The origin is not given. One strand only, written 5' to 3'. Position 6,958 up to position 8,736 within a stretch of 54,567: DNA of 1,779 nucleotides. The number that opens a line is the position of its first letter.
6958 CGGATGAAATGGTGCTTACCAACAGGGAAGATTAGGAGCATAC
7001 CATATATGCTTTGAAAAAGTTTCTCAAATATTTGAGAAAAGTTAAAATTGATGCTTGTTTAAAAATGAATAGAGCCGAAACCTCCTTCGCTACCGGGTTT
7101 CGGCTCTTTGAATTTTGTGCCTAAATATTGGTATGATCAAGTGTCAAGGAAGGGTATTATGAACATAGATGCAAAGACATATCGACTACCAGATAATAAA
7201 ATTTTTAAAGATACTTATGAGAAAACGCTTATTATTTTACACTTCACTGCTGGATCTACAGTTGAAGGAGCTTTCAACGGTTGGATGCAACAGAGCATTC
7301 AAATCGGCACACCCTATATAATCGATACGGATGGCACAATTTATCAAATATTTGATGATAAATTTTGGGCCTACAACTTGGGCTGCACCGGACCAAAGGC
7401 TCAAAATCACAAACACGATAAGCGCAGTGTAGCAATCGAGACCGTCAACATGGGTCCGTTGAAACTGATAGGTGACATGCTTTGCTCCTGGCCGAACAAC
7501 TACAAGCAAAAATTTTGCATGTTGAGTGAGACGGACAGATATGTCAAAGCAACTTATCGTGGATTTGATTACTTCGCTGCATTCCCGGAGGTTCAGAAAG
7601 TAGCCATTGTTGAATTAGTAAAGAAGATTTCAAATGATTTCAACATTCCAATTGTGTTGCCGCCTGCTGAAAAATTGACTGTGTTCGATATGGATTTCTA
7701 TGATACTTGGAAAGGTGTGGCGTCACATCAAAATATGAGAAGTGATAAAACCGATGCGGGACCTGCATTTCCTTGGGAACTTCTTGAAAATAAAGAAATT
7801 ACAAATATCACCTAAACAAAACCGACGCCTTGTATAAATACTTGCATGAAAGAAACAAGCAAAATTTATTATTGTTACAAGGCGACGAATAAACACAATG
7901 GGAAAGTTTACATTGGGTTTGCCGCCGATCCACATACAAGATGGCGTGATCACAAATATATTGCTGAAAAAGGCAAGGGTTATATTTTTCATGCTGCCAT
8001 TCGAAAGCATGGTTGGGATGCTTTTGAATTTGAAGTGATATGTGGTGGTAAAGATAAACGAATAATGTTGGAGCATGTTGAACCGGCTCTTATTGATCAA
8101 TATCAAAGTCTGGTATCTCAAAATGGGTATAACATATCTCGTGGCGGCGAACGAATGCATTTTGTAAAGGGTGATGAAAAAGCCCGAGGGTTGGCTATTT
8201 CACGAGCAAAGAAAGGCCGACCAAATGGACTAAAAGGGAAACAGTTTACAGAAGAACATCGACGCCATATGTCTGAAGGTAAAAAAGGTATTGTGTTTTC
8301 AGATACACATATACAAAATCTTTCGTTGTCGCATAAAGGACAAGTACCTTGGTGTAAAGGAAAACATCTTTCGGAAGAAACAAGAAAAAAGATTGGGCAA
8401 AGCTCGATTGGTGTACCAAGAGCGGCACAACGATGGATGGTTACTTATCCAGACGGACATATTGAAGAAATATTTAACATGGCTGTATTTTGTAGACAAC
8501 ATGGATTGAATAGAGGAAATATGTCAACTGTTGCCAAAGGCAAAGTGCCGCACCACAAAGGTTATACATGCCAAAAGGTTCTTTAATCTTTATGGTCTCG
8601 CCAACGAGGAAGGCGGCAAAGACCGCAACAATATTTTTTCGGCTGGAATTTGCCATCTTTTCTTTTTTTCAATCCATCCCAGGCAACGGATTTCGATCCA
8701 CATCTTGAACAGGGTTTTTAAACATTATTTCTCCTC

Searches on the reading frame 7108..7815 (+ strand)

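Call 94: search_protein_families(library=pfam, proteins=[window:7108-7815:+], max_evalue=0.01)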
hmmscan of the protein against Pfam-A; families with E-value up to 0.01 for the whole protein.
window:7108-7815:+ (235 aa): 1 family
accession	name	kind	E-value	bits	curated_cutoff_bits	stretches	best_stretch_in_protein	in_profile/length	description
PF01510.30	Amidase_2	-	3e-07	31.3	26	1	40-218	6-130/131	N-acetylmuramoyl-L-alanine amidase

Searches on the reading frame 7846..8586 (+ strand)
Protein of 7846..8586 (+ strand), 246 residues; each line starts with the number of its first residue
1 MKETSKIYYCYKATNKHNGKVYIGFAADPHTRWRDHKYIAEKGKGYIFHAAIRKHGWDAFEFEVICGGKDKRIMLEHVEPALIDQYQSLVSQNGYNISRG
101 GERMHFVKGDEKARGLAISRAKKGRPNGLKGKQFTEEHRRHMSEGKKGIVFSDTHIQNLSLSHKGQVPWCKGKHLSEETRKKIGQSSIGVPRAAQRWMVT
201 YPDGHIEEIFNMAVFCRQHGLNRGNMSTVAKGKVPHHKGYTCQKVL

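Call 7: search_protein_families(library=pfam, proteins=[window:7846-8586:+], max_evalue=0.1)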
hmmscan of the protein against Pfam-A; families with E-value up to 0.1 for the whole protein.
window:7846-8586:+ (246 aa): 3 families
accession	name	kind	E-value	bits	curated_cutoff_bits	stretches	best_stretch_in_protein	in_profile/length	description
PF07460.16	NUMOD3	-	2.4e-11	43.8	20.4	2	151-183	4-36/37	NUMOD3 motif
PF01541.30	GIY-YIG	-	1.8e-09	38.2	22.6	1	8-96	2-78/78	GIY-YIG catalytic domain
PF22083.2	I-HmuI_NUMOD-like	-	0.00021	21.2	27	1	216-241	19-44/46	DNA endonuclease I-HmuI-like, NUMOD-like domain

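Call 8: search_protein_families(library=ncbifam, proteins=[window:7846-8586:+], max_evalue=0.1)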
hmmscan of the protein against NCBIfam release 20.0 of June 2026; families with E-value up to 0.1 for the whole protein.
window:7846-8586:+ (246 aa): 1 family
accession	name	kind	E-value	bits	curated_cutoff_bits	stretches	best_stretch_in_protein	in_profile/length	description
TIGR01453.1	grpIintron_endo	subfamily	1.4e-18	67.7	56.05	1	11-230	5-201/215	group I intron endonuclease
